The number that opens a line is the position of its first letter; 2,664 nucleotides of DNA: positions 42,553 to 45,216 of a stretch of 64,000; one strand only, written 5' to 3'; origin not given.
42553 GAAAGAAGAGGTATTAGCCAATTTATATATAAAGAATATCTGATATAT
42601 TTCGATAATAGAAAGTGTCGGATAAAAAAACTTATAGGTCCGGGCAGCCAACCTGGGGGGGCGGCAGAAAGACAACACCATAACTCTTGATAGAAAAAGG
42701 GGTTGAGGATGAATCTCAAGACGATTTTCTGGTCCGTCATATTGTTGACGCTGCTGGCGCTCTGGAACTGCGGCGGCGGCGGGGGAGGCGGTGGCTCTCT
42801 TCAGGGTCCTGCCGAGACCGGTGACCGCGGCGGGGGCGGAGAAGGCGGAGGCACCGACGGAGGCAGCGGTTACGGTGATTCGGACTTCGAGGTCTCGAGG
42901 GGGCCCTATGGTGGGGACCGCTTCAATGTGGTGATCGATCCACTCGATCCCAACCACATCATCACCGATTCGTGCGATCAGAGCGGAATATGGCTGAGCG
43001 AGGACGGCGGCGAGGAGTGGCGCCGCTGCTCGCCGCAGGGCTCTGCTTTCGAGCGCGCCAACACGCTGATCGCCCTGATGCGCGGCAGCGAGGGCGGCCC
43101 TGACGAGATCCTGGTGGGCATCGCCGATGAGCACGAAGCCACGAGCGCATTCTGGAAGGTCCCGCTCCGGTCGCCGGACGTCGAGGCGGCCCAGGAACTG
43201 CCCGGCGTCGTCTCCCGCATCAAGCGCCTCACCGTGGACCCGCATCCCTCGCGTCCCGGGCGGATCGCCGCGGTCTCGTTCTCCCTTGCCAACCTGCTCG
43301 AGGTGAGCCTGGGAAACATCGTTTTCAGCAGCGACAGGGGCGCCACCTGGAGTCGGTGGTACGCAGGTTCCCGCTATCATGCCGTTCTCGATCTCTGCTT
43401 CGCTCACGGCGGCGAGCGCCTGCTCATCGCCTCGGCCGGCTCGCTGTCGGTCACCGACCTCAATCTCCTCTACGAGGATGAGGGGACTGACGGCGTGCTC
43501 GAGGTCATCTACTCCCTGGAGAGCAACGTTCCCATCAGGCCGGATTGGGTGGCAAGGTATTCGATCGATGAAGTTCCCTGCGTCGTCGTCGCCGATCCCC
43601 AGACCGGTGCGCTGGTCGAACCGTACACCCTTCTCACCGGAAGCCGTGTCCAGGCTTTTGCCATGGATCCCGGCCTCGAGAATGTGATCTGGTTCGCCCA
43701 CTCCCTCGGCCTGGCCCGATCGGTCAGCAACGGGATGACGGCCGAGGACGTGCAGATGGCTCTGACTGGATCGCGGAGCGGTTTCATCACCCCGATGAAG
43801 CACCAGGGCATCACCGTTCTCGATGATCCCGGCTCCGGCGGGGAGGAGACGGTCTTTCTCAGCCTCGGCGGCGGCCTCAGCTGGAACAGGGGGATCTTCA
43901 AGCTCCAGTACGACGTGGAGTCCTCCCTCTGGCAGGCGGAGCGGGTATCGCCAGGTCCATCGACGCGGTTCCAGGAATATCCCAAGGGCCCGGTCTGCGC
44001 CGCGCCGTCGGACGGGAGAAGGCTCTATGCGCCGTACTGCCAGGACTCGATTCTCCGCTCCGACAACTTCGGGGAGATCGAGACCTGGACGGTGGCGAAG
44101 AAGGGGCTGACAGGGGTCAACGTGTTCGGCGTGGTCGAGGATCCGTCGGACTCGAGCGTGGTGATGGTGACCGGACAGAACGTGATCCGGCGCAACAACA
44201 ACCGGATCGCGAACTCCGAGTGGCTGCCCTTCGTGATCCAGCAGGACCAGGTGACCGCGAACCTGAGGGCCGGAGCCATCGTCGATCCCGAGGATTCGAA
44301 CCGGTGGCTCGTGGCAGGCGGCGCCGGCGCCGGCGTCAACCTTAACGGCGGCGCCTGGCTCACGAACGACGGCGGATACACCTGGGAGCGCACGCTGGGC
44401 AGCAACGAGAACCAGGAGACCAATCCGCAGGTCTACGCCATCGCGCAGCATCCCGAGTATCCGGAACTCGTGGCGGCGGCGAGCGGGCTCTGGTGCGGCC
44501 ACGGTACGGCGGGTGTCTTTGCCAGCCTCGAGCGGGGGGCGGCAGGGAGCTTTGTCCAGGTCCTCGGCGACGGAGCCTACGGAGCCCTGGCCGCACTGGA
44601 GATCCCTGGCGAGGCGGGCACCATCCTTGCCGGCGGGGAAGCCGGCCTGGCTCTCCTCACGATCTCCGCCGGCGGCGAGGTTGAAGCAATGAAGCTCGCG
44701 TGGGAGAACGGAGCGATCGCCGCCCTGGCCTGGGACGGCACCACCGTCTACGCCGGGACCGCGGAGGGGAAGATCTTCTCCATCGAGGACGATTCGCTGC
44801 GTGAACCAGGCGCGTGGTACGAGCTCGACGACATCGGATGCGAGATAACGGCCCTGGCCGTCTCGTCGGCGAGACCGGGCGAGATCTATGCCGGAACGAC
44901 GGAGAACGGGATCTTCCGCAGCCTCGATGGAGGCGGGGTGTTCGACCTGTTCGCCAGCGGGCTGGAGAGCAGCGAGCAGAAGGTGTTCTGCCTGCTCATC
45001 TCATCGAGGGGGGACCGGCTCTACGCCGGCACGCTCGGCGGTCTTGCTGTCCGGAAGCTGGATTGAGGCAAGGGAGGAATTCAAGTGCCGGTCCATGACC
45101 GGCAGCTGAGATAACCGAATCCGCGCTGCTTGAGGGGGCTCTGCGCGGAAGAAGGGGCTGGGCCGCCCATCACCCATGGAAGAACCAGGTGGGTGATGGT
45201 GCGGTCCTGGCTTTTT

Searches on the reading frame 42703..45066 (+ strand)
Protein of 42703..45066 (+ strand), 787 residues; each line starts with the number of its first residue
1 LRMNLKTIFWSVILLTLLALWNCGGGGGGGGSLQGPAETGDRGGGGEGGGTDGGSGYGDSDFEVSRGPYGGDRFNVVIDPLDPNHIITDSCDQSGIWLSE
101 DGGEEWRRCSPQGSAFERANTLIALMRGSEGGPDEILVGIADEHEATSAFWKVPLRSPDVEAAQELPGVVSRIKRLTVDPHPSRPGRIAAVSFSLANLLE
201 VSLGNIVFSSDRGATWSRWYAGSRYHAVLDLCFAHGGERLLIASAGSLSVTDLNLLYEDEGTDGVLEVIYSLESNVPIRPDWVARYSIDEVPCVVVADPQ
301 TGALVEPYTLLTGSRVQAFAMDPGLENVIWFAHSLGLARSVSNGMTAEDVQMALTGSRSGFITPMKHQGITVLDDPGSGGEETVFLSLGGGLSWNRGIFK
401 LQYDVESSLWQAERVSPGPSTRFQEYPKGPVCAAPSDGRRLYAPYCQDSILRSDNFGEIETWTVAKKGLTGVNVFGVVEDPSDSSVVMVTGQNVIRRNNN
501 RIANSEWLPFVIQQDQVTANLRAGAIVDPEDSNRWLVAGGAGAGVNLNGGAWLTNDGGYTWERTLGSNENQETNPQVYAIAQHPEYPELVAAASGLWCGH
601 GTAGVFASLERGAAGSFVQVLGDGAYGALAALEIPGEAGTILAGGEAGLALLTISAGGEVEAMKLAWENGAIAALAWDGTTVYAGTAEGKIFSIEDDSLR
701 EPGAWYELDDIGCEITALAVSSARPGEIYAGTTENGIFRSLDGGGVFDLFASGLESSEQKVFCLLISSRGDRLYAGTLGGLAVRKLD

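Call 6: search_protein_families(library=pfam, proteins=[window:42703-45066:+])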
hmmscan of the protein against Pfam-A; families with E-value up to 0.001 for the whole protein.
window:42703-45066:+ (787 aa): 2 families
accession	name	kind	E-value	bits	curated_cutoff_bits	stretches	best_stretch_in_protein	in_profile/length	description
PF15902.12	Sortilin-Vps10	-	0.00048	19.5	33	0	450-564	3-112/446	Sortilin, neurotensin receptor 3,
PF02012.26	BNR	-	0.00052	20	27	0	208-218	2-12/12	BNR/Asp-box repeat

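Call 51: search_protein_families(library=ncbifam, proteins=[window:42703-45066:+], max_evalue=0.01)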
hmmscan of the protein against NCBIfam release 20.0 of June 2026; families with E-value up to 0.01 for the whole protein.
window:42703-45066:+ (787 aa): 1 family
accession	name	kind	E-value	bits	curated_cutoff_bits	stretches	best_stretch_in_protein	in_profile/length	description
NF045728.1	glycosyl_F510_1955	equivalog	4.6e-15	55.6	175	1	705-753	127-176/246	F510_1955 family glycosylhydrolase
